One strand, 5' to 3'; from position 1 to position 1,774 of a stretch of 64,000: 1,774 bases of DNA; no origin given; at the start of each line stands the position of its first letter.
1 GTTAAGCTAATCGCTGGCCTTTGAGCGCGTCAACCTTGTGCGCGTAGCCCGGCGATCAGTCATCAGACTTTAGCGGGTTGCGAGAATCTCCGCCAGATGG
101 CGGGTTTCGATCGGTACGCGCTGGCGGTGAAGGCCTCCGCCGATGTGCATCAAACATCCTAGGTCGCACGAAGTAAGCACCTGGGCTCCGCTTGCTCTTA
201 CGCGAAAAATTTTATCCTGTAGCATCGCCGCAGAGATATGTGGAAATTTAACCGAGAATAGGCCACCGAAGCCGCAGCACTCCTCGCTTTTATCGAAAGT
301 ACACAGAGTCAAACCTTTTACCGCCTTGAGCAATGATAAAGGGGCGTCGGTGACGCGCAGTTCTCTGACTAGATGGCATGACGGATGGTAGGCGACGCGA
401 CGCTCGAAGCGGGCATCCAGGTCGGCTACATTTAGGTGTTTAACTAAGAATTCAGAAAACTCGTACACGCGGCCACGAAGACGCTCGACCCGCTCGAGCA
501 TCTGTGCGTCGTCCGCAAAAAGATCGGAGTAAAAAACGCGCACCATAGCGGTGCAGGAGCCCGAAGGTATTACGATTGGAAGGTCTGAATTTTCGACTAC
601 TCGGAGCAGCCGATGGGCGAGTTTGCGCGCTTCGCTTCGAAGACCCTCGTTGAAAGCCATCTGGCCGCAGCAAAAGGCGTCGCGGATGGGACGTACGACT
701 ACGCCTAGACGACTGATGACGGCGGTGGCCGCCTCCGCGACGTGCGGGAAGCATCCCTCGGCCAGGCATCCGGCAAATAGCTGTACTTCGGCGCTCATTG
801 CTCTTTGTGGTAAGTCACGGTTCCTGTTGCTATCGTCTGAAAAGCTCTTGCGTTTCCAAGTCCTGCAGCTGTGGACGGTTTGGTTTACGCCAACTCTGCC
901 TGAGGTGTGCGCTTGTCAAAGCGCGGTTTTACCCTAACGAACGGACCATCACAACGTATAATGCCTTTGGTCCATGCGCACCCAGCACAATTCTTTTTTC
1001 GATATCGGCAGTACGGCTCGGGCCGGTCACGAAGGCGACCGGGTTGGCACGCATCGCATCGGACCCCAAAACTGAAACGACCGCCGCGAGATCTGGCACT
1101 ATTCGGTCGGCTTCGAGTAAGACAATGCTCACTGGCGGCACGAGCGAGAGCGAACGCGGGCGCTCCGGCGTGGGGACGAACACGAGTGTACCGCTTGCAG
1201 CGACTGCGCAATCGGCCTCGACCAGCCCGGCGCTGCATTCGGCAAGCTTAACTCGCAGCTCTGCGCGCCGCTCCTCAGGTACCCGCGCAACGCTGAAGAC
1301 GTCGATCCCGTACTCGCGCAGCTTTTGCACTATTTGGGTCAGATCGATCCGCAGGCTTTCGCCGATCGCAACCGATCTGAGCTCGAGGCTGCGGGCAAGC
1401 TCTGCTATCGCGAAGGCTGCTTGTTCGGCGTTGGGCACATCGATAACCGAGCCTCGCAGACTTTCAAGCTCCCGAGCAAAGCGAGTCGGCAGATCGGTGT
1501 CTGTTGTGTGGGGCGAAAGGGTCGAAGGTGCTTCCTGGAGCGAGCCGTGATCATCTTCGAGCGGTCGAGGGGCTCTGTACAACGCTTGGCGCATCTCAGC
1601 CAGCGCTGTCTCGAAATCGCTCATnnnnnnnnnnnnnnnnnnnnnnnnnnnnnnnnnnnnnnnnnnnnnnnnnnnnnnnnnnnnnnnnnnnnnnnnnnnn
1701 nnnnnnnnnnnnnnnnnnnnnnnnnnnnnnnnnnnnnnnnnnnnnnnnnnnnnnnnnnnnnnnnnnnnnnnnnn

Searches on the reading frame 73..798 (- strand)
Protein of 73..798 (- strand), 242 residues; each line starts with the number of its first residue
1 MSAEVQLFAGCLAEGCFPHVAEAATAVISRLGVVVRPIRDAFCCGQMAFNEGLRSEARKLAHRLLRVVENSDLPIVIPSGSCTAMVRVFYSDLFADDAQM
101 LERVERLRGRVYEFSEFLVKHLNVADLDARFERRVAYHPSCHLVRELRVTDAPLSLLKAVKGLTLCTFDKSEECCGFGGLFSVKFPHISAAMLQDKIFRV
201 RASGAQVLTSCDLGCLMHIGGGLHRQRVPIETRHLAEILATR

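Call 49: search_protein_families(library=pfam, max_evalue=0.00001, proteins=[window:73-798:-])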
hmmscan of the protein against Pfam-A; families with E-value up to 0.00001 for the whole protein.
window:73-798:- (242 aa): 1 family
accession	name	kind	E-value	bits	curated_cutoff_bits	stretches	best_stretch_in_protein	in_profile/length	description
PF02754.22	CCG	-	4.5e-28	97.6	20.6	2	135-219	1-84/85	Cysteine-rich domain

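Call 64: find_encoding_contigs(protein=window:73-798:-, flank=10000, max_places=2)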
Protein window:73-798:- (242 aa): 6 contigs read that carry it; 1 place shown.
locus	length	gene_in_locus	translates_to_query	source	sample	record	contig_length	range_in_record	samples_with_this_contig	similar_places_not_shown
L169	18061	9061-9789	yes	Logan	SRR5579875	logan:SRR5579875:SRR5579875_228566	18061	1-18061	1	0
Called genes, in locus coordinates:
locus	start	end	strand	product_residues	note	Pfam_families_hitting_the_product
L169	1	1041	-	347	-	?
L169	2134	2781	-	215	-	PF02798:GST_N, PF13417:GST_N_3, PF22441:CLIC-like_N (weak), PF13409:GST_N_2, PF00043:GST_C, PF14497:GST_C_3 (weak), PF13410:GST_C_2 (weak)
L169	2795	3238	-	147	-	PF01281:Ribosomal_L9_N, PF03948:Ribosomal_L9_C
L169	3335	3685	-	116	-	PF01084:Ribosomal_S18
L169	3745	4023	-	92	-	-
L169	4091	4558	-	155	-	PF01250:Ribosomal_S6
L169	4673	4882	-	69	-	-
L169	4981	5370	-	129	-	PF01521:Fe-S_biosyn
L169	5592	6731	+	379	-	PF03130:HEAT_PBS (faint), PF08331:QueG_DUF1730, PF13513:HEAT_EZ (faint), PF13484:Fer4_16, PF13646:HEAT_2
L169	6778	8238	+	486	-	PF02589:LUD_dom, PF13183:Fer4_8, PF13534:Fer4_17 (weak)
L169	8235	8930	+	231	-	PF02589:LUD_dom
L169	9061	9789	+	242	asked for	PF02754:CCG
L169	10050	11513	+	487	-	PF00587:tRNA-synt_2b, PF03129:HGTP_anticodon, PF09180:ProRS-C_1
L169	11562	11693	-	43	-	-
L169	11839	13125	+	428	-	PF06779:MFS_4, PF07690:MFS_1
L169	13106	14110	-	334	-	PF00579:tRNA-synt_1b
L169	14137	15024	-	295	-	PF01261:AP_endonuc_2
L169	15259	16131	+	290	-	PF01513:NAD_kinase, PF20143:NAD_kinase_C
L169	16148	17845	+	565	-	PF02463:SMC_N, PF13476:AAA_23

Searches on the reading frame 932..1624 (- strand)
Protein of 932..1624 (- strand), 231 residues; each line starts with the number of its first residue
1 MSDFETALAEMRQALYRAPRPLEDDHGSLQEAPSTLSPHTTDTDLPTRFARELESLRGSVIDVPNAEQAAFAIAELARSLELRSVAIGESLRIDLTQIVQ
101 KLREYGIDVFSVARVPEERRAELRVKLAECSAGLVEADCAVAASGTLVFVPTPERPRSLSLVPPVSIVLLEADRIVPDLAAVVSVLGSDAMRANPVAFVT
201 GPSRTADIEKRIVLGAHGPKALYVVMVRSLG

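Call 49: search_protein_families(library=pfam, max_evalue=0.00001, proteins=[window:932-1624:-])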
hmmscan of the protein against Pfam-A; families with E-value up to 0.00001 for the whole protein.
window:932-1624:- (231 aa): 1 family
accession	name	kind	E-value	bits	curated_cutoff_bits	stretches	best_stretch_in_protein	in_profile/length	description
PF02589.21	LUD_dom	-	1.8e-32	113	22.6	1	48-227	3-189/189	LUD domain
